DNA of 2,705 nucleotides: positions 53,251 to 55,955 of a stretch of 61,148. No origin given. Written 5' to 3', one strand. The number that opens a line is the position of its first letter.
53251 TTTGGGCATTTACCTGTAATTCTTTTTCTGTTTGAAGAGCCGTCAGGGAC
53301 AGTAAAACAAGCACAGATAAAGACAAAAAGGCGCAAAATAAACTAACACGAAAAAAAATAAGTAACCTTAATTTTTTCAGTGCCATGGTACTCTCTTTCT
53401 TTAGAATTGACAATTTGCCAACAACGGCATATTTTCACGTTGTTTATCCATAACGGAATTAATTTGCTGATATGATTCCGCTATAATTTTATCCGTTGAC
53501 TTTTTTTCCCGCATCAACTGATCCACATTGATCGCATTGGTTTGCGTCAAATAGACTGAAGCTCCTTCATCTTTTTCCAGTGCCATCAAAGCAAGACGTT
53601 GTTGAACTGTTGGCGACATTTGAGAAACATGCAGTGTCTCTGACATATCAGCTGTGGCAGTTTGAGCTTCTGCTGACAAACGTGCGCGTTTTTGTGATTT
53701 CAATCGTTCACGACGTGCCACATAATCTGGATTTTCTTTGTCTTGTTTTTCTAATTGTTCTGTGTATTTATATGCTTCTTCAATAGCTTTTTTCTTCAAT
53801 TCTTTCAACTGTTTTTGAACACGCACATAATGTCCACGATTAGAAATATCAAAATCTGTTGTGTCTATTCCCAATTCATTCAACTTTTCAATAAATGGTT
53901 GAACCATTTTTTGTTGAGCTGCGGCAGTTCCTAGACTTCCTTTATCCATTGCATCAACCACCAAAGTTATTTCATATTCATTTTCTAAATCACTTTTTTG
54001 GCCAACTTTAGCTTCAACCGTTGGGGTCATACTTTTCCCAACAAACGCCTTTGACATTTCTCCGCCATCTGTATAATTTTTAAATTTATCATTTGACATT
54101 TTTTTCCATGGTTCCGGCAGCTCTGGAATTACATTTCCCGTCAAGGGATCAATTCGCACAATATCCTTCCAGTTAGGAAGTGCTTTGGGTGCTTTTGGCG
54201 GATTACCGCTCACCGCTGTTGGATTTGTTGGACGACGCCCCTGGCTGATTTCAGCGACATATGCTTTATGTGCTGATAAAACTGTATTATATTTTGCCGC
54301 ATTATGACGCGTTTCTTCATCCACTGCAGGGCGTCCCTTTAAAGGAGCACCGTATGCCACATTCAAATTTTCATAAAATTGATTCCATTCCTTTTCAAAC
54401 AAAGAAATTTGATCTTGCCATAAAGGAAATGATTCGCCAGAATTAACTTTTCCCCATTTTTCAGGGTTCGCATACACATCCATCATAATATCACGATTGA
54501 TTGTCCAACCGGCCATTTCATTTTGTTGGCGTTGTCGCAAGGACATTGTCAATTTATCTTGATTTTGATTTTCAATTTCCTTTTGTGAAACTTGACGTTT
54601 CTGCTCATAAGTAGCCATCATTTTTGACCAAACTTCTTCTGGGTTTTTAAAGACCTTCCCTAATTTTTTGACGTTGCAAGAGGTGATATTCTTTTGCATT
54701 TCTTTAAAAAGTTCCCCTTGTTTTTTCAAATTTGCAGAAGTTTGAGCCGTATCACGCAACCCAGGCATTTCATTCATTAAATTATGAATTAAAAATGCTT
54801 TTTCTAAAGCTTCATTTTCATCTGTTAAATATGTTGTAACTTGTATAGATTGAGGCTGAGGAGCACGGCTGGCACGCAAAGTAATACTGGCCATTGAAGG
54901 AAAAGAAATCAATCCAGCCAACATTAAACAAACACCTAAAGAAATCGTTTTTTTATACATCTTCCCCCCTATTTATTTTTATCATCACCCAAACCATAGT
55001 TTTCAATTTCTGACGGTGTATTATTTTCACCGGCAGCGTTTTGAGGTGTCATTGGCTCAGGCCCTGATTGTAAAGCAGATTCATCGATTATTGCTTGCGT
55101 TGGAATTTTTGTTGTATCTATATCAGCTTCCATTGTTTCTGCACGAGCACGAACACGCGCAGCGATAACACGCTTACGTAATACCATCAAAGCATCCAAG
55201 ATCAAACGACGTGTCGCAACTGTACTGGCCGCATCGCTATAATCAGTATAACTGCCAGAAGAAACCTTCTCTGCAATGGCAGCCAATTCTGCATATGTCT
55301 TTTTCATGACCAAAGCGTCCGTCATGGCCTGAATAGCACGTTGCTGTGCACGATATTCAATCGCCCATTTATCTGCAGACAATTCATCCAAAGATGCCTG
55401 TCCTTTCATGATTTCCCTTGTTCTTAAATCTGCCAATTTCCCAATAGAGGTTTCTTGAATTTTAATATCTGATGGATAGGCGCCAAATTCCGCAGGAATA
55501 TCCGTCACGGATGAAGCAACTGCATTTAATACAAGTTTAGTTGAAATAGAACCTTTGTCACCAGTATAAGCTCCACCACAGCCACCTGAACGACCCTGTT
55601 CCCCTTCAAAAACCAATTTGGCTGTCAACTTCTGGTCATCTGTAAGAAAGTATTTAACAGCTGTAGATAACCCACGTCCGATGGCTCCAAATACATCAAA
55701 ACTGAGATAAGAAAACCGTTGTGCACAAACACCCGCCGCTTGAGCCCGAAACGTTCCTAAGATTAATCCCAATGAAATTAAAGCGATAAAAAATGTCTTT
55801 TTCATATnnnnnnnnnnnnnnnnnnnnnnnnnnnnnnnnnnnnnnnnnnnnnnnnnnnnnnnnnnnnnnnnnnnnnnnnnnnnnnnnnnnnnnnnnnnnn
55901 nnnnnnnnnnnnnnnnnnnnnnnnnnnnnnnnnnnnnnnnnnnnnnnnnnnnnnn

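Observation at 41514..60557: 19-kb single-strand operon: partial rvh-like T4SS with many non-canonical additions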

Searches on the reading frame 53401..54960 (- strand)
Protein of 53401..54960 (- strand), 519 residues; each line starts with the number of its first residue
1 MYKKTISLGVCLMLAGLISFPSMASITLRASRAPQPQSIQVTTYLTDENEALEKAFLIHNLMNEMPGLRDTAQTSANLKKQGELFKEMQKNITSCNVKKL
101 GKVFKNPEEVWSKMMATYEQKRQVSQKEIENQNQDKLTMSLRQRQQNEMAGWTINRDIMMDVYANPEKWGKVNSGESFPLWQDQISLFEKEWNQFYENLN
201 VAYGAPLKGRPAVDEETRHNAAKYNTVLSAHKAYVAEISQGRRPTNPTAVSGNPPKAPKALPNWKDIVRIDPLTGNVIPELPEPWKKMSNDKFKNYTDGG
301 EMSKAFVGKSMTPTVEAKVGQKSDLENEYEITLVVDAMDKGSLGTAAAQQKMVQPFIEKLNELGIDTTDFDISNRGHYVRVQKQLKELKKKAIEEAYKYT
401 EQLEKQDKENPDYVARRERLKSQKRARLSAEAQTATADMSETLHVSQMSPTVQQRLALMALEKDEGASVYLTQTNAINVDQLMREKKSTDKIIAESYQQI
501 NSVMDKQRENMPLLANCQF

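Call 5: search_protein_families(library=pfam, proteins=[window:53401-54960:-], max_evalue=0.1)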
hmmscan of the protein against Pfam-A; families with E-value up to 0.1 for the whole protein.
window:53401-54960:- (519 aa): 0 families

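Call 9: search_protein_families(library=ncbifam, proteins=[window:53401-54960:-], max_evalue=0.01)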
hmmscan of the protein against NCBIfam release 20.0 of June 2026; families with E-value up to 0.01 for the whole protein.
window:53401-54960:- (519 aa): 0 families

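Call 15: find_homologous_proteins(query=window:53401-54960:-, max_evalue=0.001)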
Query window:53401-54960:- (519 aa): 39 proteins with E <= 0.001 among 8000 candidates.
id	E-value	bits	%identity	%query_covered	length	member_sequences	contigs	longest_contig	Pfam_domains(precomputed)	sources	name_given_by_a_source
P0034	0.0e+0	1153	100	100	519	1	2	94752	-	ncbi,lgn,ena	-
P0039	0.0e+0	1028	88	100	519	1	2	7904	-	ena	-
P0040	2.0e-252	856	72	100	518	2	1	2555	-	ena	-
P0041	1.2e-245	834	71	100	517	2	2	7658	-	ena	-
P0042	1.6e-242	824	68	100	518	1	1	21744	-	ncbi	ncbi:MAG: hypothetical protein ACI4OR_00125 [Alphaproteobacteria bacterium]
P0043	6.8e-241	818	70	100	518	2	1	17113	-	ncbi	-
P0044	2.0e-237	807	68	100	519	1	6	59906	-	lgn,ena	-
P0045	7.1e-236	802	70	98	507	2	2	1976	-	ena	-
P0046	1.3e-234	797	68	100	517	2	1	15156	-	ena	-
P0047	2.1e-215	734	62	100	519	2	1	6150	-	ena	-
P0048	1.6e-211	721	63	98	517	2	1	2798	-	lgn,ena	-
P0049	2.1e-204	698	83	71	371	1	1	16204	-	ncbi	-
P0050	8.3e-204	696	60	100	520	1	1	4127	-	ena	-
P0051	1.2e-202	692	60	100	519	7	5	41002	-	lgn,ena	-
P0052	3.5e-201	687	61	99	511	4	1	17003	-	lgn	-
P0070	1.1e-121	425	43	99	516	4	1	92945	-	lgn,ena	-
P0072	4.6e-41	159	28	94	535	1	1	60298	-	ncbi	-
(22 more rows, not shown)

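Call 16: find_encoding_contigs(protein=P0072, flank=10000, max_places=2)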
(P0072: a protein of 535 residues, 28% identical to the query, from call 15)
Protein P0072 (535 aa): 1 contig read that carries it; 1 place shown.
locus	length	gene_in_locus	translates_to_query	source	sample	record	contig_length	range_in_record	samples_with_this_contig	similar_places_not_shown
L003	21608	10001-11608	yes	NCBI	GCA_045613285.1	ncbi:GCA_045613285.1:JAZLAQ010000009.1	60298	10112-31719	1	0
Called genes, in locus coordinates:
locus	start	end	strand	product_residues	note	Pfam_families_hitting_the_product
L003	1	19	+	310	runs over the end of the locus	PF02899:Phage_int_SAM_1, PF13495:Phage_int_SAM_4, PF00589:Phage_integrase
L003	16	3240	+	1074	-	PF03739:LptF_LptG, PF04453:LptD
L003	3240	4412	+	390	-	PF13623:SurA_N_2 (weak), PF13624:SurA_N_3 (weak), PF09312:SurA_N, PF13145:Rotamase_2 (faint), PF00639:Rotamase (weak)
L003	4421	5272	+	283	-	PF00763:THF_DHG_CYH, PF02882:THF_DHG_CYH_C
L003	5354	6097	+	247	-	-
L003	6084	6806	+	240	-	-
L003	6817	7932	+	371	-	-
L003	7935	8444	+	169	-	-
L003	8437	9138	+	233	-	-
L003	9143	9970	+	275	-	-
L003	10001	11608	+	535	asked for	-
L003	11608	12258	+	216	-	PF04335:VirB8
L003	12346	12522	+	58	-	-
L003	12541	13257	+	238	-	PF04335:VirB8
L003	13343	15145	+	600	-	PF03524:CagX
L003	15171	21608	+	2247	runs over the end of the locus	-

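Call 17: find_encoding_contigs(protein=P0070, flank=10000, max_places=2)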
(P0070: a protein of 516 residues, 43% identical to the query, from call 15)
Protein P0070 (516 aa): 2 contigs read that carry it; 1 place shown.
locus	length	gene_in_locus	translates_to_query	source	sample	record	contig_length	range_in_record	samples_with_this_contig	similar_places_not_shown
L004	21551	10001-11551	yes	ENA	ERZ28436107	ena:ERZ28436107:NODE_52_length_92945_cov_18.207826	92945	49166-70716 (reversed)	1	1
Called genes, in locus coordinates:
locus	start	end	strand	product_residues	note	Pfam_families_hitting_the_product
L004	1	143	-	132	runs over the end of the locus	-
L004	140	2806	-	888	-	-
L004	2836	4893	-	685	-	PF22745:Nlig-Ia, PF01653:DNA_ligase_aden, PF03120:OB_DNA_ligase, PF03119:DNA_ligase_ZBD, PF12826:HHH_2, PF00533:BRCT, PF12738:PTCB-BRCT (weak)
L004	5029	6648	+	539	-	-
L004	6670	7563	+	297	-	-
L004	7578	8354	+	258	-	-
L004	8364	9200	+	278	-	-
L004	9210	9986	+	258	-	-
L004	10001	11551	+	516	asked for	-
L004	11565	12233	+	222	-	-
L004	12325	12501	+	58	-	-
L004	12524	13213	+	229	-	PF04335:VirB8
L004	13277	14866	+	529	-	PF03524:CagX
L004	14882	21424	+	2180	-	PF21784:Bflower (faint), PF21785:Bflower_2 (weak), PF03743:TrbI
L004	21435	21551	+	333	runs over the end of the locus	PF00437:T2SSE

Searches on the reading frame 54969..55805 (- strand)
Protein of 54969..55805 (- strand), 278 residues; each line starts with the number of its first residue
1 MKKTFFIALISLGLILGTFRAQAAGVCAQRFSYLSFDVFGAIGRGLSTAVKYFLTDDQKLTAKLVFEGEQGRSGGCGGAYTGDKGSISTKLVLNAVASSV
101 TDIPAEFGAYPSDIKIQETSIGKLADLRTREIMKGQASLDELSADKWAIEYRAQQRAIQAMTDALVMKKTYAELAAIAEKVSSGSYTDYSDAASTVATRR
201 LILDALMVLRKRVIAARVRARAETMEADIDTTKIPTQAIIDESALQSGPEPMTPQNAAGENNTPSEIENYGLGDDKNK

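Call 5: search_protein_families(library=pfam, proteins=[window:54969-55805:-], max_evalue=0.1)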
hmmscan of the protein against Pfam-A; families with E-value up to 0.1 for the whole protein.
window:54969-55805:- (278 aa): 0 families

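Call 56: search_solved_structures(query=A5, max_evalue=5)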
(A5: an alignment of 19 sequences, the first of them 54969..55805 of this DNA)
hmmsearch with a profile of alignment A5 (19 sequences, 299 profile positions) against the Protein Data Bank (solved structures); distinct sequences matched with E-value up to 5: 13.
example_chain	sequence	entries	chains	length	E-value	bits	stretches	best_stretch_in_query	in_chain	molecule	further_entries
6trp_A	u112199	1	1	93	0.013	18.1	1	69-115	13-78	Peptide synthetase XpsB,Peptide synthetase XpsB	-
2l6h_A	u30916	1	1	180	0.11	15.1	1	52-108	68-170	Focal adhesion kinase 1, linker, Paxillin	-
7usc_C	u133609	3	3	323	0.11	15.1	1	58-116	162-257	Wiskott-Aldrich syndrome protein family member 1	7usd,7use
3p8c_D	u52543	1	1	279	0.12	15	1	59-113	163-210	Wiskott-Aldrich syndrome protein family member 1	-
9cj7_c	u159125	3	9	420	0.28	13.8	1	69-169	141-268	Glycoprotein G2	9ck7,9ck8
2l3n_A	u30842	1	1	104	0.55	12.8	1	52-115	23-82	DNA-binding protein rap1,Telomere length regulator taz1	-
8v0d_B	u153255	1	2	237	0.58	12.7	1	86-125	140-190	Ubch5B-RING3 of MIB1 fusion protein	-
7sgd_A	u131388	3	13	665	0.71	12.4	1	69-168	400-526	Josiah GPCysR4 I53-50A | Josiah GPCysR4-I53-50A - nanoparticle component | GPC-I53-50A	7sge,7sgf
8ejf_a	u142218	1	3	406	0.87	12.1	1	69-169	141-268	Glycoprotein GP2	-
3by8_A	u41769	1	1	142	1.1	11.8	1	151-206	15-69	Sensor protein dcuS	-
1qmb_A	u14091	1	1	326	1.2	11.6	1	14-85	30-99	ALPHA-1-ANTITRYPSIN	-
1ojg_A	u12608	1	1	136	1.2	11.6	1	151-207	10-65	SENSOR PROTEIN DCUS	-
8ejd_c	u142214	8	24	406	1.7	11.1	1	69-169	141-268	Glycoprotein G2 | Glycoprotein G2, 2-dehydro-3-deoxyphosphogluconate aldolase/4-hydroxy-2-oxoglutarate aldol | Glycoprotein GP2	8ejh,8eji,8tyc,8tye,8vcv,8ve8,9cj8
